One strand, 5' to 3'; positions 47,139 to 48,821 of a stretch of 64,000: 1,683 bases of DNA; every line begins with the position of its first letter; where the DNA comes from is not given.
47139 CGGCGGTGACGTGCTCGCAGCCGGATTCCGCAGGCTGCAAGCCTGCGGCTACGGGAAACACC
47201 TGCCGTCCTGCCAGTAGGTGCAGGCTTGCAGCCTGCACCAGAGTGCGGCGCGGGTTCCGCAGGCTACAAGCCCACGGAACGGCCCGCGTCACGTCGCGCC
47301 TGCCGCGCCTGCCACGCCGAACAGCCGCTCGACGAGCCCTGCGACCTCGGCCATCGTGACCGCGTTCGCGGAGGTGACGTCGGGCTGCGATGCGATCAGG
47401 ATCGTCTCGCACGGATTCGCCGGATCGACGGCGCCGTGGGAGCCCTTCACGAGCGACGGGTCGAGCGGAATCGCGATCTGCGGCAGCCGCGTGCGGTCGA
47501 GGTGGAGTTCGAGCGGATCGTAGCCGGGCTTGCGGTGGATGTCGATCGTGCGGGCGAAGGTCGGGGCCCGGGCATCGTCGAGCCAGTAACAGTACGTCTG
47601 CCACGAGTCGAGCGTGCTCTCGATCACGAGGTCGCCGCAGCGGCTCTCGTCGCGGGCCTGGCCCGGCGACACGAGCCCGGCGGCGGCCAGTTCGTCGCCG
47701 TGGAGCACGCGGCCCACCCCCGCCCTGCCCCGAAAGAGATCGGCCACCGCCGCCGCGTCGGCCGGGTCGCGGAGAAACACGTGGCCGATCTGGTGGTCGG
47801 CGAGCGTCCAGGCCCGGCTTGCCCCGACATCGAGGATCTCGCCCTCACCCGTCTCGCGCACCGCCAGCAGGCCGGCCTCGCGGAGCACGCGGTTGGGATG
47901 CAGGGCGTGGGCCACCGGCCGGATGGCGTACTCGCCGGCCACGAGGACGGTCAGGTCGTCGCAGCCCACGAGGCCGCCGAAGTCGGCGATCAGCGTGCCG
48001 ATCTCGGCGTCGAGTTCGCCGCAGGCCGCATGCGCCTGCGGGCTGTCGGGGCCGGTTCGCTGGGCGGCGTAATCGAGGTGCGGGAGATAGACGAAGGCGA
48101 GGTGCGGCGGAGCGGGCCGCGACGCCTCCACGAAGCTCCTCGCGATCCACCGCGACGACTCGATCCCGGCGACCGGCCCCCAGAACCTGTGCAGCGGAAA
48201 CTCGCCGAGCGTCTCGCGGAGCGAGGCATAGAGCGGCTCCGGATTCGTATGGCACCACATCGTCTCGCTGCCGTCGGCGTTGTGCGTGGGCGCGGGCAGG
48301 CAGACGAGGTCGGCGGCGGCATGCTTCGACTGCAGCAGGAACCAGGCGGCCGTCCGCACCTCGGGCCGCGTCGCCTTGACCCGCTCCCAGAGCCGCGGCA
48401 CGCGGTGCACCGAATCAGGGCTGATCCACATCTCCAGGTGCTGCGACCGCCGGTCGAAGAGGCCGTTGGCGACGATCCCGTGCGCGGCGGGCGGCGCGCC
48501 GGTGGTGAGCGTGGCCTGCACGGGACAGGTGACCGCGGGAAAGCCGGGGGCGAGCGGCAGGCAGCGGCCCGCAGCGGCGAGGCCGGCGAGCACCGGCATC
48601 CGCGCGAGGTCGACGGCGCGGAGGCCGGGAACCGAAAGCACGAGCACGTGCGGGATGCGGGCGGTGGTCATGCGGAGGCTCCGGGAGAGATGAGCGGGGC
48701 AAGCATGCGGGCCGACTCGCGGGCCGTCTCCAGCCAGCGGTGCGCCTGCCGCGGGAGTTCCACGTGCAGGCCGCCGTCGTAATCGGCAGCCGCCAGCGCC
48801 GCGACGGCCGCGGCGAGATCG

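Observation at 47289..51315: Translationally coupled TIM-barrel / UbiA prenyltransferase / TIM-barrel / phosphodiesterase operon: a reduced ebo-like cluster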

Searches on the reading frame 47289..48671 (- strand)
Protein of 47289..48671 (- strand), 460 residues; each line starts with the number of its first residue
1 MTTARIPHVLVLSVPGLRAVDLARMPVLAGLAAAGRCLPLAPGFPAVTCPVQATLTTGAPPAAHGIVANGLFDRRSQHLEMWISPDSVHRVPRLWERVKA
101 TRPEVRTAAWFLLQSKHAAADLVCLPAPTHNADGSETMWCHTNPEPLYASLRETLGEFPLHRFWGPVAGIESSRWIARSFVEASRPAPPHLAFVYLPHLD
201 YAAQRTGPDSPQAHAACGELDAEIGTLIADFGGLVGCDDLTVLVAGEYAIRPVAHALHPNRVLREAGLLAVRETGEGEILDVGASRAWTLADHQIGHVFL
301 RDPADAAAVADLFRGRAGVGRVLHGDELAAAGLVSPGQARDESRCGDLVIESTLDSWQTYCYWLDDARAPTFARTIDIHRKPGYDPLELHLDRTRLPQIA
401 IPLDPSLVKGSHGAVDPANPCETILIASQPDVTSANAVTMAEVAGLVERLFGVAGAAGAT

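Call 7: search_protein_families(library=pfam, proteins=[window:47289-48671:-], max_evalue=0.01)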
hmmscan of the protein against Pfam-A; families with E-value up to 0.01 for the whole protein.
window:47289-48671:- (460 aa): 1 family
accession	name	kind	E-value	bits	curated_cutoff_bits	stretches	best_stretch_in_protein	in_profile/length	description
PF01663.27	Phosphodiest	-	1e-42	147.4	23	1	9-385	1-342/342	Type I phosphodiesterase / nucleotide pyrophosphatase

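Call 8: search_protein_families(library=ncbifam, proteins=[window:47289-48671:-], max_evalue=0.01)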
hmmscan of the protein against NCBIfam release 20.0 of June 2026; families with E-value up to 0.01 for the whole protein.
window:47289-48671:- (460 aa): 2 families
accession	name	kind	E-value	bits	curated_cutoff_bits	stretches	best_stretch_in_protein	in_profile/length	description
TIGR02335.1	hydr_PhnA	equivalog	3e-07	29.9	407.55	1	18-78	30-90/408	phosphonoacetate hydrolase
NF042991.1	alk_phos_PafA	equivalog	0.0043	15.5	650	0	45-82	84-120/554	alkaline phosphatase PafA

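Call 44: search_solved_structures(query=window:47289-48671:-, max_evalue=0.001)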
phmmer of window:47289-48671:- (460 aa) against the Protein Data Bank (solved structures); distinct sequences matched with E-value up to 0.001: 27.
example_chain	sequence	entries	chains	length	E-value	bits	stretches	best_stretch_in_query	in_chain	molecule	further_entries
2gsn_A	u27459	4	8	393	3e-11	46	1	4-85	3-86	phosphodiesterase-nucleotide pyrophosphatase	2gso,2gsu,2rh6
7n1s_A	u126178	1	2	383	1.3e-10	43.9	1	7-85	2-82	Phosphodiesterase-nucleotide pyrophosphatase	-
7mw8_D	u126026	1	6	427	1.9e-10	43.4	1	3-85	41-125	Phosphodiesterase-nucleotide pyrophosphatase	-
1ei6_A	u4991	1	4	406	3e-06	29.5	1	19-94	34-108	PHOSPHONOACETATE HYDROLASE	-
7p0k_AAA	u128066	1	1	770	0.00059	22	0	7-74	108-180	Isoform 2 of Ectonucleotide pyrophosphatase/phosphodiesterase family member 2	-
7z3k_AAA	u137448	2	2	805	0.00068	21.8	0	7-74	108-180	Isoform 2 of Ectonucleotide pyrophosphatase/phosphodiesterase family member 2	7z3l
7z0n_AAA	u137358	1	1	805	0.00068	21.8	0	7-74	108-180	Isoform 2 of Ectonucleotide pyrophosphatase/phosphodiesterase family member 2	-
9ftn_A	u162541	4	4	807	0.00068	21.8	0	7-74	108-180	Isoform 2 of Ectonucleotide pyrophosphatase/phosphodiesterase family member 2 | Isoform 2 of Autotaxin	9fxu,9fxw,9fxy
5l0k_A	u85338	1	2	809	0.00069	21.8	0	7-74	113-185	Ectonucleotide pyrophosphatase/phosphodiesterase family member 2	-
2xr9_A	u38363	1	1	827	0.00073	21.7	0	7-74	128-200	ECTONUCLEOTIDE PYROPHOSPHATASE/PHOSPHODIESTERASE FAMILY MEMBER 2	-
5dlv_A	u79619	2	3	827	0.00073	21.7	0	7-74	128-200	Ectonucleotide pyrophosphatase/phosphodiesterase family member 2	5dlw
5dlt_A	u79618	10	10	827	0.00073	21.7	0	7-74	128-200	Ectonucleotide pyrophosphatase/phosphodiesterase family member 2 | Ectonucleotide pyrophosphatase/phosphodiesterase family member 2,Ectonucleotide pyrophosph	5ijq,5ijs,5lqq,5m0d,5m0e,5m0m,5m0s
6y5m_A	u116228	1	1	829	0.00074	21.6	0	7-73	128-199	Ectonucleotide pyrophosphatase/phosphodiesterase family member 2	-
5ohi_A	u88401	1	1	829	0.00074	21.6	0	7-73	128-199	Ectonucleotide pyrophosphatase/phosphodiesterase family member 2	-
3nkm_A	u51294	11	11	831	0.00075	21.6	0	7-73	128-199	Ectonucleotide pyrophosphatase/phosphodiesterase family member 2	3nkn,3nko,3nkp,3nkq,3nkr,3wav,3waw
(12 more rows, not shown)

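Call 52: search_solved_structures(query=window:47289-48671:-, max_evalue=1e-8, show_alignments=2)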
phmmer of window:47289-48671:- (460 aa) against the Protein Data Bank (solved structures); distinct sequences matched with E-value up to 1e-8: 3.
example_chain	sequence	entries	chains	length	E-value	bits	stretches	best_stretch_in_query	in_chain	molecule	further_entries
2gsn_A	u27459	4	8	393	3e-11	46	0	4-85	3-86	phosphodiesterase-nucleotide pyrophosphatase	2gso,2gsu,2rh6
7n1s_A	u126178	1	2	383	1.3e-10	43.9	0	7-85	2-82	Phosphodiesterase-nucleotide pyrophosphatase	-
7mw8_D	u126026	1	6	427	1.9e-10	43.4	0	3-85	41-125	Phosphodiesterase-nucleotide pyrophosphatase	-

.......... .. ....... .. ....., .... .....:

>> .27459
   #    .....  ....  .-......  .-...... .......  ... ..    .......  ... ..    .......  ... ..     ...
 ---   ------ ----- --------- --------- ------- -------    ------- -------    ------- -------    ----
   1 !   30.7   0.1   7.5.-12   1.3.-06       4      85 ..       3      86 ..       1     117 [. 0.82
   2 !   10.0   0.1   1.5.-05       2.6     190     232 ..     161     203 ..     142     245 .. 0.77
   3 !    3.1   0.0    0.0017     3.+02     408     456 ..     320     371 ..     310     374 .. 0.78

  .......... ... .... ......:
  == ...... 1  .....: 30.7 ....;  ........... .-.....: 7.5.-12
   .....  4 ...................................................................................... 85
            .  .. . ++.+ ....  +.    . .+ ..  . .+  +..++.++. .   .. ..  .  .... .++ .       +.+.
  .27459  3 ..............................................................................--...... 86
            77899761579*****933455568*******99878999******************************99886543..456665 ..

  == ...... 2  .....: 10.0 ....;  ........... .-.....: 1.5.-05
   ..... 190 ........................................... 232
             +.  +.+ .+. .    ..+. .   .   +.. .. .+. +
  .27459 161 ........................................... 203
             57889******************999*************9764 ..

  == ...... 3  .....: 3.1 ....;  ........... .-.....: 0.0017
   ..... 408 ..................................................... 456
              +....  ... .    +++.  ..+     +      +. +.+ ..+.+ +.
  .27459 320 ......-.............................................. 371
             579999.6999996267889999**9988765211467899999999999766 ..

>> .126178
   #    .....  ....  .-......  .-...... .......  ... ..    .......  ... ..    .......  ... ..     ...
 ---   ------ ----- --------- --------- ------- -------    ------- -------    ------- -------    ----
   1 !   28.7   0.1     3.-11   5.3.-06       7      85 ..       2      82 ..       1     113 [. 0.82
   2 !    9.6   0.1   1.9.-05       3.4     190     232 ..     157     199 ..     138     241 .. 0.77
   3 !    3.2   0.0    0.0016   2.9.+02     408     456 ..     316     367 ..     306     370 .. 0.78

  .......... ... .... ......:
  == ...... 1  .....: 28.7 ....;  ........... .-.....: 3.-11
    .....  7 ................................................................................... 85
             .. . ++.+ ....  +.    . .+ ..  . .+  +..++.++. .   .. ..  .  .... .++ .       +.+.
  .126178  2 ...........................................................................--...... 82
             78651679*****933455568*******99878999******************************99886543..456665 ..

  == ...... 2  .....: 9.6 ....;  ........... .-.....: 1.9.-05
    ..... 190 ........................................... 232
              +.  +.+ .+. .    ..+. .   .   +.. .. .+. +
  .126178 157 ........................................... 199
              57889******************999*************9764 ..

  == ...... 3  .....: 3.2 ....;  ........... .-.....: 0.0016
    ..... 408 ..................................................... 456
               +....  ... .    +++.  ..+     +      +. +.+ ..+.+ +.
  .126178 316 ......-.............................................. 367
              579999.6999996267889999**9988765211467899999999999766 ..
